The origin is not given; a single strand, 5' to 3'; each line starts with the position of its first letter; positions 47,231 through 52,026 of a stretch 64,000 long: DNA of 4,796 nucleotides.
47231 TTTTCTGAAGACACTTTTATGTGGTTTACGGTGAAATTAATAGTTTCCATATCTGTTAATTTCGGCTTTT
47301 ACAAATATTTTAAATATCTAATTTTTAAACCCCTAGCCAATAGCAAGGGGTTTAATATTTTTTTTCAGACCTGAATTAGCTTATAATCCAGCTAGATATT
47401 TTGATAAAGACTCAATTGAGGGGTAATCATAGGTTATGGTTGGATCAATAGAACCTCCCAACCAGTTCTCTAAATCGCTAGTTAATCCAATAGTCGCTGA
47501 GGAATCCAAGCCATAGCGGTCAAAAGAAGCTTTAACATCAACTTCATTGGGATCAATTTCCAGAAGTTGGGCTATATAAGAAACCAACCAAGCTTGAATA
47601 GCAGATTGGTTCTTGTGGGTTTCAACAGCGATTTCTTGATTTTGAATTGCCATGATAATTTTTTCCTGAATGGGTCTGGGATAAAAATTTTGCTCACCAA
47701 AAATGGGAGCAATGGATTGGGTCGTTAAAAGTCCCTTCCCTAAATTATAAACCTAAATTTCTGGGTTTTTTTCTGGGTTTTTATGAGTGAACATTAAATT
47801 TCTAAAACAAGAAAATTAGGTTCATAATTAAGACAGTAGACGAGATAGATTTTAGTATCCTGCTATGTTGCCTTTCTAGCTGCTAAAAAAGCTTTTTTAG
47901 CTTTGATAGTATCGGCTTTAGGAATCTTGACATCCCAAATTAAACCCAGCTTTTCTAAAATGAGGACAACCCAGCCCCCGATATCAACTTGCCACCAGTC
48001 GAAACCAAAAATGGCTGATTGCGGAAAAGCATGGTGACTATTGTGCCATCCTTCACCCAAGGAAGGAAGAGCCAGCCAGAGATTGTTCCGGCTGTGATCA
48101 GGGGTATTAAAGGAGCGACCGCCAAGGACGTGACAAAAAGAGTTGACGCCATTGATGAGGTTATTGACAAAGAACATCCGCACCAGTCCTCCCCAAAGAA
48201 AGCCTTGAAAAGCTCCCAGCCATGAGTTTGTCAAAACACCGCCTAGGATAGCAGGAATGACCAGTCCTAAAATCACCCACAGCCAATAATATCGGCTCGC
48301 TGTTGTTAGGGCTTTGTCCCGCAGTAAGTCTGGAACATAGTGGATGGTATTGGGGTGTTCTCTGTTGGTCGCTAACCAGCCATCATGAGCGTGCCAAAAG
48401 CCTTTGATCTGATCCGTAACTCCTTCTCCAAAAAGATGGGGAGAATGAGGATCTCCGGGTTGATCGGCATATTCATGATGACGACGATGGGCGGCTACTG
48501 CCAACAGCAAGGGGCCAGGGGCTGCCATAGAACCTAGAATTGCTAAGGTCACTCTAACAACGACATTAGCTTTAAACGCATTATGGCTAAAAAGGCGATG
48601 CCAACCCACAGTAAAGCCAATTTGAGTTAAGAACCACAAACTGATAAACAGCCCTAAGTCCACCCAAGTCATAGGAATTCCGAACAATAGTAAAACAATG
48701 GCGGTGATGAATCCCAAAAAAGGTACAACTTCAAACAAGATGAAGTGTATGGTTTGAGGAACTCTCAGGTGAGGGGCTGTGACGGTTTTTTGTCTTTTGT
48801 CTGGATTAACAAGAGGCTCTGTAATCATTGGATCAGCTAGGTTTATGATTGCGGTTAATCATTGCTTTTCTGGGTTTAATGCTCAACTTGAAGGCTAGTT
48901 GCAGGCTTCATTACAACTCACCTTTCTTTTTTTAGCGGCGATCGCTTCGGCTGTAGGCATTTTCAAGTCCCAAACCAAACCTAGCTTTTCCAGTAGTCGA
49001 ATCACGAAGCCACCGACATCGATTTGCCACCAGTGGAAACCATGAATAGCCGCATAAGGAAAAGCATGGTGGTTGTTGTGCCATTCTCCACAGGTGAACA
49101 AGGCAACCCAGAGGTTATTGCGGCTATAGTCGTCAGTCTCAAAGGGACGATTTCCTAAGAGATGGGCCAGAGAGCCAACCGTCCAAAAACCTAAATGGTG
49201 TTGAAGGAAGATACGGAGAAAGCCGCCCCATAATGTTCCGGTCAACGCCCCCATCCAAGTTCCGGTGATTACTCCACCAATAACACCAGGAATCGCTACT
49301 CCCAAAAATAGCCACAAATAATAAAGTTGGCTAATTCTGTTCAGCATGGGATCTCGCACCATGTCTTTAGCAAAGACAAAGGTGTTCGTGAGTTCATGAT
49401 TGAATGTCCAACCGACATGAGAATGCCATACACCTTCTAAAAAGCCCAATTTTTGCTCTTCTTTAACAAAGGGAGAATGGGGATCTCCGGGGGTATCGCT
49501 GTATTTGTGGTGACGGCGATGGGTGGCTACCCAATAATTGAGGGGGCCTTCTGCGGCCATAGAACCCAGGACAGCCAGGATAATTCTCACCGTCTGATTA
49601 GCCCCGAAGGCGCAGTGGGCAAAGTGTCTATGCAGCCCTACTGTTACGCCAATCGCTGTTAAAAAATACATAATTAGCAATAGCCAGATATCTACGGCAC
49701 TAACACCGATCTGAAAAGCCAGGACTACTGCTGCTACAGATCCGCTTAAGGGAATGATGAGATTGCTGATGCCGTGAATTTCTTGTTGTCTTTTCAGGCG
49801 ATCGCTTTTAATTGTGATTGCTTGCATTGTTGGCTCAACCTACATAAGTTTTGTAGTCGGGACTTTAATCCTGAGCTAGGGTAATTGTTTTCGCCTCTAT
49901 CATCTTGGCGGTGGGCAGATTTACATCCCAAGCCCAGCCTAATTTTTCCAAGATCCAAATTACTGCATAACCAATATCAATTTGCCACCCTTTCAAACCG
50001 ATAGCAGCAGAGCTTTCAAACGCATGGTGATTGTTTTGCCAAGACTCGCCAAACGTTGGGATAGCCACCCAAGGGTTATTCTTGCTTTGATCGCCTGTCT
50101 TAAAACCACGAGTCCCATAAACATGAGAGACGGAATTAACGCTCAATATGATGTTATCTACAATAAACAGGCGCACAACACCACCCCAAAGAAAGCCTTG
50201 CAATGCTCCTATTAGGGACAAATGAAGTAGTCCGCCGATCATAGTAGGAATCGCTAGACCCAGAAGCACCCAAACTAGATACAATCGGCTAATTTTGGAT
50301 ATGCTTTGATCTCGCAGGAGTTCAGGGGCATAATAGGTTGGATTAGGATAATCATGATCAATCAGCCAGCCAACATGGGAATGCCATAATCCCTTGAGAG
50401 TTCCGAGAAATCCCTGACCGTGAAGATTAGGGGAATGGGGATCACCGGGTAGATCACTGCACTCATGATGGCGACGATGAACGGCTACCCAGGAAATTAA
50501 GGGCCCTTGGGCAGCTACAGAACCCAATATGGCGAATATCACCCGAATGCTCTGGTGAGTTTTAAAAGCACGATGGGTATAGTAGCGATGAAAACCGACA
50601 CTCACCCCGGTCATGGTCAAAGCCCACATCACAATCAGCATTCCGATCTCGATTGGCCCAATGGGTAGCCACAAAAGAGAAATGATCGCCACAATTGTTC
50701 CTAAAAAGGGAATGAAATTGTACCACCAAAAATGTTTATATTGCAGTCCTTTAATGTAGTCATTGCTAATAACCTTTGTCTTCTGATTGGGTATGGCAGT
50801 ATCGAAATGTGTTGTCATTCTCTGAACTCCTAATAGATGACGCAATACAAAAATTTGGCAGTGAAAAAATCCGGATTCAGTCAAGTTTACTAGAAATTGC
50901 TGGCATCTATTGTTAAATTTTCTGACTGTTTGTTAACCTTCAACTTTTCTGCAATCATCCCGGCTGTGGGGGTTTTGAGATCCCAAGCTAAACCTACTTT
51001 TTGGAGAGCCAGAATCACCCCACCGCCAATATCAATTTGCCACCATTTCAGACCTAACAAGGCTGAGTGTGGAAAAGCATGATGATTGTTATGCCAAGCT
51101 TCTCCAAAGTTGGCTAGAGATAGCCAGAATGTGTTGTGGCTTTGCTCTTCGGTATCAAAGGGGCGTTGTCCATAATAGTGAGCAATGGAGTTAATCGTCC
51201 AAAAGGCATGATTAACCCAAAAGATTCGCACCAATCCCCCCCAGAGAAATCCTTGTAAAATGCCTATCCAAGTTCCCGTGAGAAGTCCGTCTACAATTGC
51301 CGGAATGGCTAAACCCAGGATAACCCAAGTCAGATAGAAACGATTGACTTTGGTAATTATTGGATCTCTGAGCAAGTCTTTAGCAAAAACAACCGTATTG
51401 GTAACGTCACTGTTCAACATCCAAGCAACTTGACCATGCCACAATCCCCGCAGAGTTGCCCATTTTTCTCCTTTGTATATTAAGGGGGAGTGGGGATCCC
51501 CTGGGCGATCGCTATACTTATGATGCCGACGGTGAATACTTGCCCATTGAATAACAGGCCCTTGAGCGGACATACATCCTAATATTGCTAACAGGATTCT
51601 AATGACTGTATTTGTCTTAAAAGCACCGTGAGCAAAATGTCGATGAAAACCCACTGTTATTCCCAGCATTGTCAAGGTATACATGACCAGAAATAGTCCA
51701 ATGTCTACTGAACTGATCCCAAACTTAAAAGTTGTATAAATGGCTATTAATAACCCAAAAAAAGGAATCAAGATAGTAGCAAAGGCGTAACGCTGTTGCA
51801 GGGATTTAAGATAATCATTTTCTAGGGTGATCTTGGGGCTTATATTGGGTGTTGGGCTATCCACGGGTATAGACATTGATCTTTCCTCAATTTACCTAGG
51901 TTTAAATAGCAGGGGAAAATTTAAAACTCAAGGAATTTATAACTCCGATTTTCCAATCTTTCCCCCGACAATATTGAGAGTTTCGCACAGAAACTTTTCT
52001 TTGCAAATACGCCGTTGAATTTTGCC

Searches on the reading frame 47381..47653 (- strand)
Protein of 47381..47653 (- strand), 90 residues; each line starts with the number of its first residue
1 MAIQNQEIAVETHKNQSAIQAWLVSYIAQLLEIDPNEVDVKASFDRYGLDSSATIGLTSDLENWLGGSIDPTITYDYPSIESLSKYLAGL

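Call 16: search_protein_families(library=ncbifam, proteins=[window:47381-47653:-], max_evalue=0.00001)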
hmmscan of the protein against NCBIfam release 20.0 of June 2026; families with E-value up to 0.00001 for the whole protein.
window:47381-47653:- (90 aa): 3 families
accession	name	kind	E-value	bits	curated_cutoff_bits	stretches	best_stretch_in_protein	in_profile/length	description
NF040607.1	mycolic_Pks13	equivalog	1.8e-10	38.9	2100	1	18-87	5-74/1680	polyketide synthase Pks13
NF045894.1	PKS_plus_SDR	equivalog_domain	1.4e-07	29.5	1740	1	10-88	1431-1510/1515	type I polyketide synthase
NF004716.0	PRK06060.1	equivalog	1.3e-06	26.9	1228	1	5-88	533-616/705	p-hydroxybenzoic acid--AMP ligase FadD22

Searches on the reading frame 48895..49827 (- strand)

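Call 5: search_protein_families(library=pfam, proteins=[window:48895-49827:-], max_evalue=0.001)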
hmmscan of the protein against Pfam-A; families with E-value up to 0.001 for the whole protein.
window:48895-49827:- (310 aa): 1 family
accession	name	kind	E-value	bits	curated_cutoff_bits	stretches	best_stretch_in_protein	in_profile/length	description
PF00487.30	FA_desaturase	-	2.1e-18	67.4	29.7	1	48-269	3-231/253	Fatty acid desaturase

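Call 16: search_protein_families(library=ncbifam, proteins=[window:48895-49827:-], max_evalue=0.00001)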
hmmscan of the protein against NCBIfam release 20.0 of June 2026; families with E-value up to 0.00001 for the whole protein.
window:48895-49827:- (310 aa): 1 family
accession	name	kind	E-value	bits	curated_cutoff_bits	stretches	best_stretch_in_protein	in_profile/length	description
NF049918.1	DesA_fam_desat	equivalog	2e-26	93.1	400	1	47-304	11-256/385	DesA family fatty acid desaturase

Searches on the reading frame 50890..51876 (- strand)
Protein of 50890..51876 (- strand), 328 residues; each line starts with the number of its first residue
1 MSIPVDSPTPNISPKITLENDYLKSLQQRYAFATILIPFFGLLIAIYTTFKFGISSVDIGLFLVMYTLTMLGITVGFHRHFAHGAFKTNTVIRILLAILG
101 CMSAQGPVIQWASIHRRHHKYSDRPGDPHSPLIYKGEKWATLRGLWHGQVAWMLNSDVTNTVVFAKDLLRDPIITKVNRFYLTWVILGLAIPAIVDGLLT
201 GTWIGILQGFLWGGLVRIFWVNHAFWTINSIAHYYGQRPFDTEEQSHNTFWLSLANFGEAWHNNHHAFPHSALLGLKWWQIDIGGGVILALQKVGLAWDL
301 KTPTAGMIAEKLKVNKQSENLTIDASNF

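Call 5: search_protein_families(library=pfam, proteins=[window:50890-51876:-], max_evalue=0.001)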
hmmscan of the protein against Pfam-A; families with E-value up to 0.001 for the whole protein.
window:50890-51876:- (328 aa): 1 family
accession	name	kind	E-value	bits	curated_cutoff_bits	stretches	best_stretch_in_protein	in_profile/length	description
PF00487.30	FA_desaturase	-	2e-24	87.2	29.7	1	62-281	9-231/253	Fatty acid desaturase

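Call 16: search_protein_families(library=ncbifam, proteins=[window:50890-51876:-], max_evalue=0.00001)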
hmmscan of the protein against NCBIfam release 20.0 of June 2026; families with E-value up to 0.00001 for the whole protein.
window:50890-51876:- (328 aa): 1 family
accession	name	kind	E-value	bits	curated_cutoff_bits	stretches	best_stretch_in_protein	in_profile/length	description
NF049918.1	DesA_fam_desat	equivalog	9.2e-35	120.5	400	1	61-311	13-251/385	DesA family fatty acid desaturase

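Call 46: search_dna_similar(query=window:50890-51876:-, collection=plasmids, mode=protein, max_rows=25, max_evalue=1e-10)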
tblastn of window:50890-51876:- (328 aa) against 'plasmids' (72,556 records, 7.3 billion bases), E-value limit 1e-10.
Records with a match: 187; places in all: 221; records where one place covers at least 80% of the query: 159.
Best place of each record, by identity: <60% 187.
By first word of the organism name: Ralstonia 116; Acinetobacter 16; Burkholderia 11; Streptomyces 7; Vibrio 5; Salinivibrio 4; Nostoc 2; Variovorax 2; Photobacterium 2; Polaromonas 1; and 21 more.
By predicted mobility (MOB-suite, as given by PLSDB): mobilizable 111; non-mobilizable 64; conjugative 12.
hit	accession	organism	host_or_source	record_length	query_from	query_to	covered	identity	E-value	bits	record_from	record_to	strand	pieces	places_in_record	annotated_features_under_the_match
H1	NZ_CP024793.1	Nostoc flagelliforme CCNUN1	cell culture,desert soil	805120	15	311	91%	52.9%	2e-99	327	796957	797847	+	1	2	acyl-CoA desaturase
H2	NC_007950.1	Polaromonas sp. JS666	-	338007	10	303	90%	48.6%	7e-89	297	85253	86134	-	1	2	acyl-CoA desaturase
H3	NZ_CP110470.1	Rhodococcus opacus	cell culture,Soil contaminated by oil ...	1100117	9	311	92%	43.9%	3e-76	261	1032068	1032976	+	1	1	record has no annotation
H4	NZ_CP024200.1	Thalassospira marina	-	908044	4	320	97%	40.6%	1e-72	251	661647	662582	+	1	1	acyl-CoA desaturase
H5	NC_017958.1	Tistrella mobilis KA081020-065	-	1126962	20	311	89%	44.0%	1e-70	244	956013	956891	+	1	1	record has no annotation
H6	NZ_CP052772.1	Pseudonocardia alni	Cell culture,soil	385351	18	311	90%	43.2%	4e-74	255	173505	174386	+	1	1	fatty acid desaturase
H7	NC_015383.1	Burkholderia gladioli BSR3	-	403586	6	311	93%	41.2%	6e-69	240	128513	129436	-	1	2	fatty acid desaturase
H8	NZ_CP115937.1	Streptomyces goshikiensis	microorganism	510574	5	311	94%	40.7%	9e-66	231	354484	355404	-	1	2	acyl-CoA desaturase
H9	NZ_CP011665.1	Streptomyces sp. Mg1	-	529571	5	311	94%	40.4%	2e-65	230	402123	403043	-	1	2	acyl-CoA desaturase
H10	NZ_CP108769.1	Streptomyces goshikiensis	-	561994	5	311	94%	40.4%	2e-65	230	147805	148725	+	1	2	acyl-CoA desaturase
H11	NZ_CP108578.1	Streptomyces goshikiensis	-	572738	5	311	94%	40.4%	2e-65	230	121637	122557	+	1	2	acyl-CoA desaturase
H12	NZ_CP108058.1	Streptomyces goshikiensis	-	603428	5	311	94%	40.4%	1e-65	230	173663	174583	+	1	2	acyl-CoA desaturase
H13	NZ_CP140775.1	Streptomyces goshikiensis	cell culture,soil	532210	5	311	94%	40.4%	1e-65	230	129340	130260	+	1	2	acyl-CoA desaturase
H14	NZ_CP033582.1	Streptomyces sp. ADI95-16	-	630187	5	311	94%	40.4%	2e-65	229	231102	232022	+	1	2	acyl-CoA desaturase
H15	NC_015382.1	Burkholderia gladioli BSR3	-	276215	5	296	89%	42.2%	5e-70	243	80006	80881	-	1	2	acyl-CoA desaturase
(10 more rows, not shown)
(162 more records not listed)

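Call 47: get_annotated_region(hit=H7, flank=9000)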
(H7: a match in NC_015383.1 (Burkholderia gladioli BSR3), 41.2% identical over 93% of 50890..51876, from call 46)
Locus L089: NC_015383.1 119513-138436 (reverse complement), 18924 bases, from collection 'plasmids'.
description: Burkholderia gladioli BSR3 plasmid bgla_4p, complete sequence
organism: Burkholderia gladioli BSR3 (NCBI taxid 999541)
taxonomy: Bacteria; Pseudomonadota; Betaproteobacteria; Burkholderiales; Burkholderiaceae; Burkholderia; Burkholderia gladioli; Burkholderia gladioli BSR3
host: -; source: -; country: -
typing (MOB-suite, as given by PLSDB): conjugative; replicon rep_cluster_364; relaxase MOBH,MOBP; mating-pair formation MPF_T
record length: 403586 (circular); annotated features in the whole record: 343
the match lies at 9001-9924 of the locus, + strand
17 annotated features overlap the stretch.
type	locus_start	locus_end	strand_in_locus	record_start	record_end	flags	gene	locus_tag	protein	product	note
CDS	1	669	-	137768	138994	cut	-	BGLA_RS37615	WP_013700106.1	polysaccharide biosynthesis/export family protein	GO:0015774 - polysaccharide transport [Evidence IEA]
CDS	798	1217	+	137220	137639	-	-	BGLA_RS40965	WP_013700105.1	hypothetical protein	-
CDS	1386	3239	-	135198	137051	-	-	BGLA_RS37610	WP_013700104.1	alpha/beta hydrolase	-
CDS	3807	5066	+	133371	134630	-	-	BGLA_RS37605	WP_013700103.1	oligosaccharide flippase family protein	-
CDS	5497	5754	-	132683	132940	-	-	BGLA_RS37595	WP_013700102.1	hypothetical protein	-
CDS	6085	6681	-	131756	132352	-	-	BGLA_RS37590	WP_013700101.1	plasmid pRiA4b ORF-3 family protein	-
CDS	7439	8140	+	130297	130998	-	-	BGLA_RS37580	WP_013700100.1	IS6 family transposase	-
CDS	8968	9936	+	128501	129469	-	-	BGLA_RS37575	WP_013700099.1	fatty acid desaturase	GO:0006629 - lipid metabolic process [Evidence IEA]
CDS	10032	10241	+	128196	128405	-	-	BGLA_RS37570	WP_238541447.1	acyl carrier protein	-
CDS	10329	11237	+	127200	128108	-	-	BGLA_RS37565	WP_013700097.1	class I SAM-dependent methyltransferase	-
CDS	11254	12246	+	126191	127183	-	-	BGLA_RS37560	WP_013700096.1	acyl-CoA desaturase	GO:0006633 - fatty acid biosynthetic process [Evidence IEA]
CDS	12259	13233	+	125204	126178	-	-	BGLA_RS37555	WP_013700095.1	amidohydrolase family protein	-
CDS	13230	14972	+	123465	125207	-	-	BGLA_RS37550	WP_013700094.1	fatty acyl-AMP ligase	-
CDS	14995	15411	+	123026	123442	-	-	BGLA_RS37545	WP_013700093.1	PaaI family thioesterase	-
CDS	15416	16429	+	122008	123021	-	-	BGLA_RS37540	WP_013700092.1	alpha/beta hydrolase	-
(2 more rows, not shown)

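Call 48: get_annotated_region(hit=H1, flank=9000)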
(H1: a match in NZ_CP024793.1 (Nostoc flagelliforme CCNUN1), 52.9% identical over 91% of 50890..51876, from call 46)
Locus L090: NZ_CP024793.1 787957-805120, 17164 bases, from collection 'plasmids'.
description: Nostoc flagelliforme CCNUN1 plasmid pNFSY08, complete sequence
organism: Nostoc flagelliforme CCNUN1 (NCBI taxid 2038116)
taxonomy: Bacteria; Cyanobacteriota; Cyanophyceae; Nostocales; Nostocaceae; Nostoc; Nostoc flagelliforme; Nostoc flagelliforme CCNUN1
host: -; source: cell culture,desert soil; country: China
typing (MOB-suite, as given by PLSDB): conjugative; replicon rep_cluster_317; relaxase MOBP,MOBV,MOBV; mating-pair formation MPF_T
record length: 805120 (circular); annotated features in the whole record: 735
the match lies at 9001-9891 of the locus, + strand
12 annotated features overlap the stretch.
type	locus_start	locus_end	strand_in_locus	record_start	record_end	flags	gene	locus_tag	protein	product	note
CDS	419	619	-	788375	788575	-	-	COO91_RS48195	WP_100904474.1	chlorophyll a/b-binding protein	-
CDS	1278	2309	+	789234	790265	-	-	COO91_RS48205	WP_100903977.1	chemotaxis protein CheB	-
CDS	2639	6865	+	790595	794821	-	-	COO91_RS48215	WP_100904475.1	chemotaxis protein CheB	GO:0006935 - chemotaxis [Evidence IEA]; GO:0000160 - phosphorelay signal transduction system [Evidence IEA]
CDS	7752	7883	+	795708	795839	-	-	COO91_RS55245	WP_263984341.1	hypothetical protein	-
CDS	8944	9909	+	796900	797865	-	-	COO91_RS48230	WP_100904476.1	acyl-CoA desaturase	GO:0006633 - fatty acid biosynthetic process [Evidence IEA]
CDS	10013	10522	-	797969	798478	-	-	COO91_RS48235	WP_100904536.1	GNAT family N-acetyltransferase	-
CDS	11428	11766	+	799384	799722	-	-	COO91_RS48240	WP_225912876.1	hypothetical protein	-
CDS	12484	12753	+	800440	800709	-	-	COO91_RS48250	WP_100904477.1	helix-turn-helix domain-containing protein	-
CDS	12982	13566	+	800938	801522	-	-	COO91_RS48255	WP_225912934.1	IS630 family transposase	-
CDS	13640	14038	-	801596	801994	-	-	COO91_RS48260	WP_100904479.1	ATP-binding protein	-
CDS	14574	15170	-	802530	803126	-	-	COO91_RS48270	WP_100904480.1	hypothetical protein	-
CDS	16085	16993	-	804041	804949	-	-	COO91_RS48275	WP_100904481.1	hypothetical protein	-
